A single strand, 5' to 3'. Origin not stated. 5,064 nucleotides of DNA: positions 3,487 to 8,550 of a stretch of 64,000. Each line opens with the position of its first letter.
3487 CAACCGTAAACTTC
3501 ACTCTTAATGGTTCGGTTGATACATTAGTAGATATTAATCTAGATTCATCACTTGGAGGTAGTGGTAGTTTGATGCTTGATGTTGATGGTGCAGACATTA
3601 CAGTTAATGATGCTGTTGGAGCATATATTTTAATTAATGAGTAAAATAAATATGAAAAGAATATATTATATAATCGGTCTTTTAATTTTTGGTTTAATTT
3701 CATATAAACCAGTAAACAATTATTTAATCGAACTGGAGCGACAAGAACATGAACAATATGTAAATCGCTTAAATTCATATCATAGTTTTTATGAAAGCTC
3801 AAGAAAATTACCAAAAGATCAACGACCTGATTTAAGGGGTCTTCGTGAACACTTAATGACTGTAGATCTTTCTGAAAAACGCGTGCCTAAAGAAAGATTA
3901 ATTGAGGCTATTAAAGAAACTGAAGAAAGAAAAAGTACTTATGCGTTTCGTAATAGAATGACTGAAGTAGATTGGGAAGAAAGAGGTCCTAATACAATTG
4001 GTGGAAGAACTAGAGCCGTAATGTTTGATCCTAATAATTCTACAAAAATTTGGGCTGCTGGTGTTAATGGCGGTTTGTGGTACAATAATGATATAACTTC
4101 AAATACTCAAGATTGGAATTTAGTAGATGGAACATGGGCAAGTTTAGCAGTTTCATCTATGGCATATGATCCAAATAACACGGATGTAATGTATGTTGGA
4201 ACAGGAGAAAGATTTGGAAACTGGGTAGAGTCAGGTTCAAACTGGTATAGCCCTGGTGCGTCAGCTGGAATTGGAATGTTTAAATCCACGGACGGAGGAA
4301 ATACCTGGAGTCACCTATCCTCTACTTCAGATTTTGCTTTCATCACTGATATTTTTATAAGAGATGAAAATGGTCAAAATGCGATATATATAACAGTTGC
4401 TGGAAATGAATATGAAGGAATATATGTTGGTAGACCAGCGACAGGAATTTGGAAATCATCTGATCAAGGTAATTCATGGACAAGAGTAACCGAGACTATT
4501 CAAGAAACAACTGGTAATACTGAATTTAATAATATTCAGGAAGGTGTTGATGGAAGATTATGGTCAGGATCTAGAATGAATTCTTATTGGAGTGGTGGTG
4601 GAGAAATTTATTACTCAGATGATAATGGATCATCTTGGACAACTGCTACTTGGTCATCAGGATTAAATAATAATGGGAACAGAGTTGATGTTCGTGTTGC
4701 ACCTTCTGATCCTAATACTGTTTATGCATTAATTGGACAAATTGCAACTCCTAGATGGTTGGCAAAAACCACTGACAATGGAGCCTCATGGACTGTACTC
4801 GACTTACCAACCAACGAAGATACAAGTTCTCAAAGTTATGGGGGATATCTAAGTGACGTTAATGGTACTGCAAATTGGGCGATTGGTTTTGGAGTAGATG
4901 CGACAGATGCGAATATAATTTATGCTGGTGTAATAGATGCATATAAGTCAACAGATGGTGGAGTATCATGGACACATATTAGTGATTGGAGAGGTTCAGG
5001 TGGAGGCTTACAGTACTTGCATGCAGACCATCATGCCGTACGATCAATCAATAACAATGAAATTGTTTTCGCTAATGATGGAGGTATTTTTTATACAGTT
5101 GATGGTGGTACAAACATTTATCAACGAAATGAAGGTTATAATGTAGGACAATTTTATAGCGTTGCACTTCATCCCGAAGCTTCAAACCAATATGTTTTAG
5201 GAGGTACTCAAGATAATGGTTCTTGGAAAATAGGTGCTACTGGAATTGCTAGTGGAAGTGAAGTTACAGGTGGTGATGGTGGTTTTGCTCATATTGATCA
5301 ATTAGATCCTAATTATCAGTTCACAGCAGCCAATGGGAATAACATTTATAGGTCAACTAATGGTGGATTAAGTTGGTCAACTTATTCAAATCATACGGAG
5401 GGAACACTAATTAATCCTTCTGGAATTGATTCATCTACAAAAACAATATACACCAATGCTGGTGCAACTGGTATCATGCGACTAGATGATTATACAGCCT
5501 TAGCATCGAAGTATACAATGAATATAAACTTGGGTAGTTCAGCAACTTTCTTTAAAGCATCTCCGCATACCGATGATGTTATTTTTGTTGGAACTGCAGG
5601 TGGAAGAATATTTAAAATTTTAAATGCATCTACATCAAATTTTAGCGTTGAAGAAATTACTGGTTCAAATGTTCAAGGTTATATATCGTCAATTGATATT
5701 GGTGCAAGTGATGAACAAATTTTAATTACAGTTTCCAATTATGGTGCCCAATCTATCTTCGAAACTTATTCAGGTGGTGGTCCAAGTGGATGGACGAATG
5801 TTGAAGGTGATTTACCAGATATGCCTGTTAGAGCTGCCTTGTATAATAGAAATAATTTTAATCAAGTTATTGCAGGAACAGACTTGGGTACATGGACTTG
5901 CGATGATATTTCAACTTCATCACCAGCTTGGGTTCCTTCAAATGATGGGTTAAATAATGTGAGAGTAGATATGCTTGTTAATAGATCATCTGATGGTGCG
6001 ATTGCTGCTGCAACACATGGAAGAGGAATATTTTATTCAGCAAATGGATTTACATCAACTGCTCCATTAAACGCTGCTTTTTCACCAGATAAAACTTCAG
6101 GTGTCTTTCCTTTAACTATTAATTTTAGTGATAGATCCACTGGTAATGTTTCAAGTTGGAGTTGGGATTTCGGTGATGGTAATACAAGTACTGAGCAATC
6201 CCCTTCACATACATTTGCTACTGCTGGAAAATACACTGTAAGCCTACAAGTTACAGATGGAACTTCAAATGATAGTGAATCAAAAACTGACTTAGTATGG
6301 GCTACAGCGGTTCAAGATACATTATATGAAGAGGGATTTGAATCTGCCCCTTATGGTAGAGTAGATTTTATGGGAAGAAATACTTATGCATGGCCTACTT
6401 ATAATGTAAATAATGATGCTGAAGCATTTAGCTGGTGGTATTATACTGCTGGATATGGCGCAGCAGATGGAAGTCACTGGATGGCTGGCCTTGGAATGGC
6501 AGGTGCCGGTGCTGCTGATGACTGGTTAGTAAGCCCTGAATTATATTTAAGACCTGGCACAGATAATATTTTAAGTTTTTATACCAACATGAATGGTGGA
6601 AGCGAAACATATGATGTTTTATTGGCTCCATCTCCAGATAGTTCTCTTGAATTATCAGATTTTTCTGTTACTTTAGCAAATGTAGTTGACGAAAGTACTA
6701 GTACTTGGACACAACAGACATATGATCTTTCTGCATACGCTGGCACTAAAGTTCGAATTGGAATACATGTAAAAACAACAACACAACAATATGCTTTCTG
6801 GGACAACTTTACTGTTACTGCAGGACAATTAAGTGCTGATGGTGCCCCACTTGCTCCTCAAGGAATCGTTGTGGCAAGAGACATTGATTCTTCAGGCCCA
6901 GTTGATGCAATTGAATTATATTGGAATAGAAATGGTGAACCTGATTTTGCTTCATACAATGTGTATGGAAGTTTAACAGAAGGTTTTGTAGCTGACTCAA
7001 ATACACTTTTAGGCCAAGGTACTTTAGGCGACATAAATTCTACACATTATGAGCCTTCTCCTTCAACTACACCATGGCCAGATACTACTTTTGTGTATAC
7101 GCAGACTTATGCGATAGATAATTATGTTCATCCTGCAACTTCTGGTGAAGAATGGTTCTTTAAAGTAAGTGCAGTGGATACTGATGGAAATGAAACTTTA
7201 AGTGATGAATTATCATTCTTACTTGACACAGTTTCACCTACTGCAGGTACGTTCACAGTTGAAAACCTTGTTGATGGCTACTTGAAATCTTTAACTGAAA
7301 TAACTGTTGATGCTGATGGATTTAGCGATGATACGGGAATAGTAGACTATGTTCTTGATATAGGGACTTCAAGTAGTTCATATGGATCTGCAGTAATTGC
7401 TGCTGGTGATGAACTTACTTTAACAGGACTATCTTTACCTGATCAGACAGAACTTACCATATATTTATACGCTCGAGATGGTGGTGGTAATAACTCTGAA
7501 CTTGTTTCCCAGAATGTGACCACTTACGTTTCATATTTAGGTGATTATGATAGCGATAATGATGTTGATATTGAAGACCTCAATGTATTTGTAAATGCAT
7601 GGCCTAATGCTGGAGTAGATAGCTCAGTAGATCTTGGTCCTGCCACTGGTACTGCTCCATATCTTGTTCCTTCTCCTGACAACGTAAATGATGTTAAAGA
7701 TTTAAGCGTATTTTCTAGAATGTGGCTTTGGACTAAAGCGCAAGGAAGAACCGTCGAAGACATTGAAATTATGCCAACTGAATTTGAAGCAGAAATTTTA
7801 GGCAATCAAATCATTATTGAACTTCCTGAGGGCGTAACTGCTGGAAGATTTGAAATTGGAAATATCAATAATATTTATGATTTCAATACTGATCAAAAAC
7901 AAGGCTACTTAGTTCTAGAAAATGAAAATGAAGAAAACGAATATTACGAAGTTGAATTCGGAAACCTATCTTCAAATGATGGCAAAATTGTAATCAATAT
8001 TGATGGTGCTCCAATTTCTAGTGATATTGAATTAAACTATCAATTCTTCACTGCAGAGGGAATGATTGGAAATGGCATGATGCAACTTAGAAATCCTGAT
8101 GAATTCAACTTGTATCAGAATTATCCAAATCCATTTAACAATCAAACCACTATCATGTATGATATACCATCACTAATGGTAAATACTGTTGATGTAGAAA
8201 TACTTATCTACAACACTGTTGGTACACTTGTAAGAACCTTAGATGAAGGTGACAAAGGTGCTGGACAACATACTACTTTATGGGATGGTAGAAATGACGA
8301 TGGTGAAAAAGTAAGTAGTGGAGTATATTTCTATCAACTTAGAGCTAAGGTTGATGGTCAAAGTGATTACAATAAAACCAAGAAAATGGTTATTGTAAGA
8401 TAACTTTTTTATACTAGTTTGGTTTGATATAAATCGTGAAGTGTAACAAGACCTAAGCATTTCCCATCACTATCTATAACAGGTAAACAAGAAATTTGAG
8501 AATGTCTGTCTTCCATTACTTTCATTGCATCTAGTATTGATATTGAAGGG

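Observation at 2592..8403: Adjacent cohesin lipoprotein and dockerin-bearing secreted enzyme: candidate non-cellulosomal surface scaffold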

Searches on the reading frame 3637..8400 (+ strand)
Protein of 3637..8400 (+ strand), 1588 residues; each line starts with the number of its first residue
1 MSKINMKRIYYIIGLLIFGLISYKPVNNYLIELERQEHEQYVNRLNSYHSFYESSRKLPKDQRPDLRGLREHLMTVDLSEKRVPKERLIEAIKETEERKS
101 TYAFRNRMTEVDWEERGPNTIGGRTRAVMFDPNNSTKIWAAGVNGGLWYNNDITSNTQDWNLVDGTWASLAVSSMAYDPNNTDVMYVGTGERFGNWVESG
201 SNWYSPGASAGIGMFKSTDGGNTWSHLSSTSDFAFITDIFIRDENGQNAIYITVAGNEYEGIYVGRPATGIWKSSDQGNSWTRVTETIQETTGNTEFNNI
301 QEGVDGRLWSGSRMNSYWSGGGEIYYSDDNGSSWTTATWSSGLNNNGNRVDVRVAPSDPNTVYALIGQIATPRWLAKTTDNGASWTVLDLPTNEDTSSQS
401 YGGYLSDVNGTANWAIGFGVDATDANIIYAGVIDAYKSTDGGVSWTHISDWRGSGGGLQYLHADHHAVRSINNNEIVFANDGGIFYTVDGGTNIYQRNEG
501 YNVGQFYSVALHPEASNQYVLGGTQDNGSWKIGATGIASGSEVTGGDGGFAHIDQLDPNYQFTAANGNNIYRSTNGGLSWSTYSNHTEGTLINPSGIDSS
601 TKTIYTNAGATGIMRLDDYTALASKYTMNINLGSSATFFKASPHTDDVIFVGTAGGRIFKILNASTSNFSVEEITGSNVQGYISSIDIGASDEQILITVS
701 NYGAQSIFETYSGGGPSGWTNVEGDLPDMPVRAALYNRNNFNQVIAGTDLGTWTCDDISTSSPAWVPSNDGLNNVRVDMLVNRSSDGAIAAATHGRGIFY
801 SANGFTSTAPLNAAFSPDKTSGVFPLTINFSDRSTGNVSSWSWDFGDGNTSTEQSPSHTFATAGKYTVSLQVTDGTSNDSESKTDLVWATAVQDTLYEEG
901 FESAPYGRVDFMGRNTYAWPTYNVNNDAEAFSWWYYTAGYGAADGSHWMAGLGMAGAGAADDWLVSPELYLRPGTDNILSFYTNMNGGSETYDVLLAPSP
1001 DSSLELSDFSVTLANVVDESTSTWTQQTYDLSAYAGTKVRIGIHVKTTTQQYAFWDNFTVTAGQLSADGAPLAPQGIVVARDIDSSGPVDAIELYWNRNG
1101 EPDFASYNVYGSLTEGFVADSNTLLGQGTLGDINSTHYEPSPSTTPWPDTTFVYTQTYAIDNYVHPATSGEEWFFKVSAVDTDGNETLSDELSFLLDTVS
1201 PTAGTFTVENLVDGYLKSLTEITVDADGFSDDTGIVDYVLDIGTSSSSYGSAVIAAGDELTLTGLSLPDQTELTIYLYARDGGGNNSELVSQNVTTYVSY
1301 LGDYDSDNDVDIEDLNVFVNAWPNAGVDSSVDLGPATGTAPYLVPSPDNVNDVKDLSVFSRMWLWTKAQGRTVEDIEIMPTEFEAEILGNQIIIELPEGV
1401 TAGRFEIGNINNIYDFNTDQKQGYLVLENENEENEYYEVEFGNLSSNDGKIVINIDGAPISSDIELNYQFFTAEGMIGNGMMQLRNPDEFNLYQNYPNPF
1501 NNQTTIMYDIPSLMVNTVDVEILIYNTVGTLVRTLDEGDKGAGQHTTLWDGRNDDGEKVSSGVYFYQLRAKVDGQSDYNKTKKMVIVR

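Call 7: search_protein_families(library=pfam, proteins=[window:3637-8400:+], max_evalue=1)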
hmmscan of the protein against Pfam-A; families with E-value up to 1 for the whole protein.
window:3637-8400:+ (1588 aa): 8 families
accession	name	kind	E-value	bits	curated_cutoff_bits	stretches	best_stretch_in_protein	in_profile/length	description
PF18911.6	PKD_4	-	1.8e-18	66.8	27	1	823-885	19-81/85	PKD domain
PF00801.26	PKD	-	6e-11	42.6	23.5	1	817-883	6-76/80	PKD domain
PF13860.13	FlgD_ig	-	1.2e-10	41.6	27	1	1519-1570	24-75/79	FlgD Ig-like domain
PF13585.12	CHU_C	-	1e-05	26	27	1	1507-1575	17-77/86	CHU_C Type IX secretion signal domain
PF18962.6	Por_Secre_tail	-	0.00042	21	27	1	1496-1571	2-65/75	Secretion system C-terminal sorting domain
PF01403.25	Sema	-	0.0048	17.3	23.7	1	645-686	136-178/182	Sema domain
PF06389.16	Filo_VP24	-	0.24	11.3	25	1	658-703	152-199/262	Filovirus membrane-associated protein VP24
PF02012.26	BNR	-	0.57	10.8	27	0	325-335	1-11/12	BNR/Asp-box repeat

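Call 8: search_protein_families(library=ncbifam, proteins=[window:3637-8400:+], max_evalue=1)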
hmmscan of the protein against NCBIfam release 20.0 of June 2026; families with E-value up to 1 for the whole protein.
window:3637-8400:+ (1588 aa): 11 families
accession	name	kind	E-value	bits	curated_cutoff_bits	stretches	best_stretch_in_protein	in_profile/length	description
NF038128.1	choice_anch_J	domain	6.4e-16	59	30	1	913-1060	8-162/162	choice-of-anchor J domain-containing protein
NF045728.1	glycosyl_F510_1955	equivalog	6.3e-12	45.3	175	3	269-389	72-174/246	F510_1955 family glycosylhydrolase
NF005176.1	PRK06655.1-1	equivalog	8e-10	39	230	1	1516-1581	95-160/197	flagellar hook assembly protein FlgD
NF009276.0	PRK12633.1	equivalog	2.8e-08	33.8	383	1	1460-1571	76-182/234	flagellar basal body rod modification protein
TIGR04183.1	Por_Secre_tail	domain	5.9e-05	23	23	1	1496-1586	2-71/72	T9SS type A sorting domain-containing protein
NF009452.0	PRK12812.1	equivalog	0.0038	16.5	258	1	1519-1567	153-203/289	flagellar basal body rod modification protein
NF041540.1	dockerin_GC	domain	0.0099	16.3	29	1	1305-1363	13-63/67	GC-type dockerin domain-anchored protein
NF009453.0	PRK12813.1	equivalog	0.02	14.5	264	1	1519-1576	125-179/223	flagellar basal body rod modification protein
NF047446.1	barrel_OmpL47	domain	0.062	13.8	40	1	828-884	9-63/68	OmpL47-type beta-barrel domain-containing protein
NF058578.1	CPR_pilus_PamR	equivalog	0.11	11.4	300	1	842-877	184-227/297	pilus system RbmA-like protein PamR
NF004496.1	PRK05842.1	equivalog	0.13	11.4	250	1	1520-1577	168-227/271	flagellar hook assembly protein FlgD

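Call 11: search_solved_structures(query=window:3637-8400:+, max_evalue=1)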
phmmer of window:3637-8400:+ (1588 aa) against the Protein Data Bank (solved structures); distinct sequences matched with E-value up to 1: 18.
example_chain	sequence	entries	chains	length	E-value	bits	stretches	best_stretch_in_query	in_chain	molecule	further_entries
9lrk_A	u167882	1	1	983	2.4e-16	62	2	834-885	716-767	Collagenase ColH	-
9lqj_A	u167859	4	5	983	2.4e-16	62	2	834-885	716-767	Collagenase ColH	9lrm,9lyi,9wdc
2kzw_A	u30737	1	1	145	2.4e-11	45.4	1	812-884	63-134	Uncharacterized protein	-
4l9d_A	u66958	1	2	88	2.4e-10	42.1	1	818-882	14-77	Protease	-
6aem_A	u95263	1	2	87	4.2e-10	41.3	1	818-878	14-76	PKD domain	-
4u6t_A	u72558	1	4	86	2.2e-09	38.9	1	834-884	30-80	ColH protein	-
4u7k_A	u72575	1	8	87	2.2e-09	38.9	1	834-884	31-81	ColH protein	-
1l0q_A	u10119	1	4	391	5.9e-09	37.5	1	812-884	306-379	Surface layer protein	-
4jgu_A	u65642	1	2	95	5.1e-08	34.4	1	835-882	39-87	ColH protein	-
4jrw_A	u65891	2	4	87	1.8e-06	29.2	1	821-877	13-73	Collagenase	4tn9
4aqo_A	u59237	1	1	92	1.8e-06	29.2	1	821-877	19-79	COLLAGENASE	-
2y72_A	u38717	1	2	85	3e-06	28.5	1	832-877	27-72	COLLAGENASE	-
3osv_A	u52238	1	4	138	7.1e-05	23.9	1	1512-1576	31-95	Flagellar basal-body rod modification protein FlgD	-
7eh9_A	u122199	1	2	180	0.00061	20.9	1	1520-1572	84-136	Basal-body rod modification protein FlgD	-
7bhq_A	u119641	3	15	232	0.00062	20.8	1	1519-1572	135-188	Basal-body rod modification protein FlgD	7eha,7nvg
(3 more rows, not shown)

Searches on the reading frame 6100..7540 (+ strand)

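Call 9: search_protein_families(library=pfam, proteins=[window:6100-7540:+], max_evalue=10)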
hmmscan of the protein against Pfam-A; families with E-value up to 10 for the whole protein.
window:6100-7540:+ (480 aa): 5 families
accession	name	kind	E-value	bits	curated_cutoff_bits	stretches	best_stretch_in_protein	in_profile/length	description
PF18911.6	PKD_4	-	1.6e-18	67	27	1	4-64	21-81/85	PKD domain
PF00801.26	PKD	-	2.8e-11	43.7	23.5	1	7-62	17-76/80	PKD domain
PF20773.4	InhA-like_MAM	-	0.0089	16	26.9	1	195-248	115-166/191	Immune inhibitor A-like, MAM domain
PF19077.6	Big_13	-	0.19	12.7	27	1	40-63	72-96/102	Bacterial Ig-like domain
PF22352.2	K319L-like_PKD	-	9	6.8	27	1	10-62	21-79/84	K319L-like, PKD domain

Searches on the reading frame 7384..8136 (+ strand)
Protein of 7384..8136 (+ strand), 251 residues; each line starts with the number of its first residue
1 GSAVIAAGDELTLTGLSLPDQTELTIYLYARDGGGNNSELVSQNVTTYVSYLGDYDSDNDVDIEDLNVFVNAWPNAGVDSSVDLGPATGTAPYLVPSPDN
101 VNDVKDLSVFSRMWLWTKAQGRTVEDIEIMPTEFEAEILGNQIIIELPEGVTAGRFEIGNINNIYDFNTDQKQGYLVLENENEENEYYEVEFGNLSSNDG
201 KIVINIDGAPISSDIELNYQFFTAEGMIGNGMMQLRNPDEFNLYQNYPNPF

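Call 18: find_homologous_proteins(query=window:7384-8136:+, max_evalue=0.001)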
Query window:7384-8136:+ (251 aa): 19 proteins with E <= 0.001 among 627 candidates.
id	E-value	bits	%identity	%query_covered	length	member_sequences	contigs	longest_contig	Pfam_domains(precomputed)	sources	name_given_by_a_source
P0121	4.2e-146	503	91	100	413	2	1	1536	PF13585.13,PF18962.8,PF13860.13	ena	-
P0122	2.4e-132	458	100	82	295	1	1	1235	PF13585.13,PF18962.8,PF13860.13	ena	-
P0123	2.2e-130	451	98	82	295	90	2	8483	PF13585.13,PF18962.8,PF13860.13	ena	-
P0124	1.9e-114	399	75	96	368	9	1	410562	PF13585.13,PF18962.8,PF13860.13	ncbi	-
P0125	2.8e-107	376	83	80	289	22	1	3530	PF13585.13,PF18962.8,PF13860.13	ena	-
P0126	9.0e-107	374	82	80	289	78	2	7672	PF13585.13,PF18962.8,PF13860.13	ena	-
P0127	1.7e-88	314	58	99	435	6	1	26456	PF13585.13,PF18962.8,PF13860.13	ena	-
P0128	9.9e-87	309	93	60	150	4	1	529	-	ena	-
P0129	7.9e-85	302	69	75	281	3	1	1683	PF13585.13,PF18962.8,PF13860.13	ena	-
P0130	7.4e-80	286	96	55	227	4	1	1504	PF13585.13,PF18962.8,PF13860.13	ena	-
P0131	4.9e-76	273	69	69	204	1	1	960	-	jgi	jgi:hypothetical protein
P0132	7.4e-71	257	52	92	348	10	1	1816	PF13585.13,PF18962.8,PF13860.13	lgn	-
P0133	3.7e-60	221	53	82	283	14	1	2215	PF13585.13,PF18962.8,PF13860.13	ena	-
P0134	4.8e-59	218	83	49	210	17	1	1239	PF13585.13,PF18962.8,PF13860.13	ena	-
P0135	3.1e-55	205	58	70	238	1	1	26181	-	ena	-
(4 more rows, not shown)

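Call 67: find_encoding_contigs(protein=P0127, flank=10000, max_places=2)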
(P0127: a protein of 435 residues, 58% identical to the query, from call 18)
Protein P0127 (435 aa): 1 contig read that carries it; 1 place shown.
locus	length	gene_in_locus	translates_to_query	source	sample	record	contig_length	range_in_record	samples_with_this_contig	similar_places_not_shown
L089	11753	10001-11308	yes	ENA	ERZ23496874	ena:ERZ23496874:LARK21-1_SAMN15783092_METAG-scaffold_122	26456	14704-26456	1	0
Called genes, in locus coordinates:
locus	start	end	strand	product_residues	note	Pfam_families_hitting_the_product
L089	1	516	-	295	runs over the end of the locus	PF01336:tRNA_anti-codon, PF01966:HD (faint)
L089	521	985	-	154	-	PF01475:FUR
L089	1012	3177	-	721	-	PF00580:UvrD-helicase, PF01443:Viral_helicase1 (faint), PF13245:AAA_19, PF13604:AAA_30 (faint), PF13361:UvrD_C, PF13538:UvrD_C_2, PF21196:PcrA_UvrD_tudor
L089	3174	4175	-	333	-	PF02618:YceG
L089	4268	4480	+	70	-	PF11297:DUF3098 (weak)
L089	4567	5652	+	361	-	PF03435:Sacchrp_dh_NADP, PF16653:Sacchrp_dh_C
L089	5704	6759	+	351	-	PF00801:PKD, PF18911:PKD_4, PF00801:PKD, PF18911:PKD_4, PF00963:Cohesin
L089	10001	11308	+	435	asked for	PF13585:CHU_C (weak), PF13860:FlgD_ig, PF18962:Por_Secre_tail (weak)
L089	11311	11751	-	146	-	?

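Call 68: find_encoding_contigs(protein=P0124, flank=10000, max_places=2)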
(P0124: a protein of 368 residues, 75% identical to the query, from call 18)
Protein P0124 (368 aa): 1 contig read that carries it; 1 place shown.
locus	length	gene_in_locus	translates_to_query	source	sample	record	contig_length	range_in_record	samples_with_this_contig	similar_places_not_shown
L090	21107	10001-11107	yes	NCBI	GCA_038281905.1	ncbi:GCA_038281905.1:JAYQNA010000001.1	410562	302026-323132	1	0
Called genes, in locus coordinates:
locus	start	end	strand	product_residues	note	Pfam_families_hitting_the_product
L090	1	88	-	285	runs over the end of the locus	PF01336:tRNA_anti-codon (weak)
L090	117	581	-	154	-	PF01475:FUR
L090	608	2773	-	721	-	PF00580:UvrD-helicase, PF13245:AAA_19, PF13604:AAA_30 (faint), PF13361:UvrD_C, PF13538:UvrD_C_2, PF21196:PcrA_UvrD_tudor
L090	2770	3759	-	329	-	PF02618:YceG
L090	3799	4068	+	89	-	PF11297:DUF3098 (weak)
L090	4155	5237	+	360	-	PF03435:Sacchrp_dh_NADP, PF16653:Sacchrp_dh_C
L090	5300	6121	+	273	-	PF18911:PKD_4, PF00801:PKD, PF00963:Cohesin (faint), PF18911:PKD_4, PF00801:PKD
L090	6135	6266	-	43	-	-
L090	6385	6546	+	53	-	-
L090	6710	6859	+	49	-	-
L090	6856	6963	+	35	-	-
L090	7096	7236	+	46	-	-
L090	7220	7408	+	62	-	-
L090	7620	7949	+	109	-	-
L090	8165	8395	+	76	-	-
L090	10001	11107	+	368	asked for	PF13585:CHU_C (weak), PF18962:Por_Secre_tail, PF13860:FlgD_ig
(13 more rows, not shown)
